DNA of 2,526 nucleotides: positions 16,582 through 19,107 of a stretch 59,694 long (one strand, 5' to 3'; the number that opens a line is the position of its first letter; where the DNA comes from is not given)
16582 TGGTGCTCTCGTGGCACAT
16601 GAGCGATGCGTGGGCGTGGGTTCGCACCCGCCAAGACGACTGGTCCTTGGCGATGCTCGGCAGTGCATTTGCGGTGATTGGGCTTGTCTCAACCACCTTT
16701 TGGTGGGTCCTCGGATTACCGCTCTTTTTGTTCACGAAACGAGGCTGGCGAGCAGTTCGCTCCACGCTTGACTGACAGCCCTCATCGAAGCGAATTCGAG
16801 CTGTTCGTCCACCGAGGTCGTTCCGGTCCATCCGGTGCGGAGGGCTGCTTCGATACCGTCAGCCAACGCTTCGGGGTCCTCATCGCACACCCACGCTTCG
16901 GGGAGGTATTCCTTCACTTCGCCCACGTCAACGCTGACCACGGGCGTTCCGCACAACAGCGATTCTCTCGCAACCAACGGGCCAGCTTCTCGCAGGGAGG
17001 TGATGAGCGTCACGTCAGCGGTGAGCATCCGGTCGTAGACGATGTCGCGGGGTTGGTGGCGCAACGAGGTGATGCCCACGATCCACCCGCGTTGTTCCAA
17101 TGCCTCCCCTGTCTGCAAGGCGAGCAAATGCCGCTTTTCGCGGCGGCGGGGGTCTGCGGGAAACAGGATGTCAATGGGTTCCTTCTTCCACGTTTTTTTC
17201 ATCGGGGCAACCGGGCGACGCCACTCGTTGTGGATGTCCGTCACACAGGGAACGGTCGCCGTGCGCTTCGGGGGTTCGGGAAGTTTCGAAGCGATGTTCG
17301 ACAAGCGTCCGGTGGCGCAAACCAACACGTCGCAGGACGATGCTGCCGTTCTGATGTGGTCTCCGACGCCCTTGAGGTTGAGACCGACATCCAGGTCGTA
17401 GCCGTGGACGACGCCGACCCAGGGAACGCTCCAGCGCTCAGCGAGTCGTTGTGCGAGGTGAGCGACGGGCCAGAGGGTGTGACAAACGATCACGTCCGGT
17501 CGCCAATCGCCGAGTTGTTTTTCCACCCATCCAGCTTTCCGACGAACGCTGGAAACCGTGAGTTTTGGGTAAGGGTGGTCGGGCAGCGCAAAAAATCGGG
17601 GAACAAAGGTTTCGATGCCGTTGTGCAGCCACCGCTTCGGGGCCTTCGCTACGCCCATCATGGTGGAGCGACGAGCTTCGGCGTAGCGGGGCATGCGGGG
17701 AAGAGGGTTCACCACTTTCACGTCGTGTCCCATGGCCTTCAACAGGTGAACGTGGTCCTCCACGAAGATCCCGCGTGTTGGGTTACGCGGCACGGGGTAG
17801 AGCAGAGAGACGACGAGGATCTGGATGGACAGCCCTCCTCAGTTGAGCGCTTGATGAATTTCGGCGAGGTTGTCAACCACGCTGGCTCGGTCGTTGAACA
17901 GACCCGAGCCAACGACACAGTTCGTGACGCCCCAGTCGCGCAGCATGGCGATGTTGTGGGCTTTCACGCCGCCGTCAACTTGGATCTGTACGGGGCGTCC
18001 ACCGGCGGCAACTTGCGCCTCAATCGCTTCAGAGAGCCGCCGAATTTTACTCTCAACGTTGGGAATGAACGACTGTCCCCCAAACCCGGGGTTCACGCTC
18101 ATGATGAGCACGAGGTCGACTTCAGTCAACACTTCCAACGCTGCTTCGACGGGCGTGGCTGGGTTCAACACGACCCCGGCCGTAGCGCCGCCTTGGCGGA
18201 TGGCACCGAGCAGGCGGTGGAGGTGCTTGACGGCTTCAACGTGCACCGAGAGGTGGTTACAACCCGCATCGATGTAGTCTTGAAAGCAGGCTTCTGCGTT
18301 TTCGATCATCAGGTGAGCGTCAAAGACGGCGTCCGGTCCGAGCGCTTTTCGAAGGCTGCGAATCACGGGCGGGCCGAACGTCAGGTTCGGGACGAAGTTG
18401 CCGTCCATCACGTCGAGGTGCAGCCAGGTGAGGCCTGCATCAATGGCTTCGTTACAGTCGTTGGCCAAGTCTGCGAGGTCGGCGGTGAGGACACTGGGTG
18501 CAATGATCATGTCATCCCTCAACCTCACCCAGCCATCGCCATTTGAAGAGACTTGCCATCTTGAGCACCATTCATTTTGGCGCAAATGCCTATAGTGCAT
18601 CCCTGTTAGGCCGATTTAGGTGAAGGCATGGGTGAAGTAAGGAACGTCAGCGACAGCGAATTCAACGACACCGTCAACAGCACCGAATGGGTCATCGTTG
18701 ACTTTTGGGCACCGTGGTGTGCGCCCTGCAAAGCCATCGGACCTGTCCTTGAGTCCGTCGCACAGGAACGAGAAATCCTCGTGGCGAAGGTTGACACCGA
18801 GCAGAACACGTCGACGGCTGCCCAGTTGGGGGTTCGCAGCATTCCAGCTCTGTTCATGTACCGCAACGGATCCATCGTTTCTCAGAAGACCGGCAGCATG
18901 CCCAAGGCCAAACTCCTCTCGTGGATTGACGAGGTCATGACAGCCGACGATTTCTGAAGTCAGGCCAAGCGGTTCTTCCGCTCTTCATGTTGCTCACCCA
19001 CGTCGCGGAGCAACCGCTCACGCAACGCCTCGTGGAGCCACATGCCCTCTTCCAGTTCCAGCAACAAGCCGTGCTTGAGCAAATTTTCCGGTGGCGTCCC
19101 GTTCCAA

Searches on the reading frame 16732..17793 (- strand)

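Call 64: search_protein_families(library=pfam, proteins=[window:16732-17793:-], max_evalue=0.01)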
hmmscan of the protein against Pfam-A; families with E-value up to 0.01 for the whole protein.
window:16732-17793:- (353 aa): 5 families
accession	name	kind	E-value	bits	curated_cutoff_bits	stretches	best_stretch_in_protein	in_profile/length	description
PF13439.12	Glyco_transf_4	-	1.3e-10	42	28.5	1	10-187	7-168/170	Glycosyltransferase Family 4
PF13579.12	Glyco_trans_4_4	-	3.8e-10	40.8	29.7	1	12-162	8-136/158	Glycosyl transferase 4-like domain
PF00534.26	Glycos_transf_1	-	2.3e-09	37.5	26.4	1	241-319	75-157/172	Glycosyl transferases group 1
PF13692.12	Glyco_trans_1_4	-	3.6e-08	34.2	27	1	250-318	69-140/142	Glycosyl transferases group 1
PF13477.12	Glyco_trans_4_2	-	0.0047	17.5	23.4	0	96-134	72-111/139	Glycosyl transferase 4-like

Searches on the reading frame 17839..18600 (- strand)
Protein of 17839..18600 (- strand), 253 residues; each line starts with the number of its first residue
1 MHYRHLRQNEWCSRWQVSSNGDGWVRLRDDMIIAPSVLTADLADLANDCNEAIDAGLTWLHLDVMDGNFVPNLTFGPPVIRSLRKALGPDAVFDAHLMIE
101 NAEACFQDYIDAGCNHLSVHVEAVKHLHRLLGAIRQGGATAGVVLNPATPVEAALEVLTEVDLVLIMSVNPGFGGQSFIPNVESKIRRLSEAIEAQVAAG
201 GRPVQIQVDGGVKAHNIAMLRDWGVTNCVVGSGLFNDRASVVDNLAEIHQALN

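Call 12: search_protein_families(library=pfam, proteins=[window:17839-18600:-], max_evalue=0.001)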
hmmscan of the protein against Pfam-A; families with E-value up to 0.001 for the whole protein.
window:17839-18600:- (253 aa): 1 family
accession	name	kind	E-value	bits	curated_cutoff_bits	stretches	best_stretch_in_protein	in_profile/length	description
PF00834.25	Ribul_P_3_epim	-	4.2e-66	222.6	21.1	1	33-235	2-198/198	Ribulose-phosphate 3 epimerase family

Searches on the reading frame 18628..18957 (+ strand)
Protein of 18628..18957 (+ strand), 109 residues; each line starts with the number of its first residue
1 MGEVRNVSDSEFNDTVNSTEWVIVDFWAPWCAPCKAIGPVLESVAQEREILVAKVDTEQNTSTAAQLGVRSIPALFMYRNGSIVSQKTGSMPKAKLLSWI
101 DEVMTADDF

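Call 64: search_protein_families(library=pfam, proteins=[window:18628-18957:+], max_evalue=0.01)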
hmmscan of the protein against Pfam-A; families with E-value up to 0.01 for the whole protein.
window:18628-18957:+ (109 aa): 8 families
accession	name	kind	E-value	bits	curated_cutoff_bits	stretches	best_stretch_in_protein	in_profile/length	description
PF00085.26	Thioredoxin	-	2.8e-28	98.4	23.5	1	4-102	2-103/103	Thioredoxin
PF13098.12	Thioredoxin_2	-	1.2e-07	32.4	27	1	20-99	6-103/104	Thioredoxin-like domain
PF14595.12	Thioredoxin_9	-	3.9e-06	27.2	25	1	19-93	41-119/129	Thioredoxin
PF13728.12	TraF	-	5.3e-05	23.6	23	1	18-81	128-202/224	F plasmid transfer operon protein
PF13192.12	Thioredoxin_3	-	0.00013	22.4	24.8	1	29-93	8-67/76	Thioredoxin domain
PF13905.12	Thioredoxin_8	-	0.00027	21.7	27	1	21-47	3-29/94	Thioredoxin-like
PF13899.12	Thioredoxin_7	-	0.0055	17.2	27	0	18-78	16-81/83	Thioredoxin-like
PF00578.27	AhpC-TSA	-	0.0063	16.9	26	0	14-49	22-56/124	AhpC/TSA family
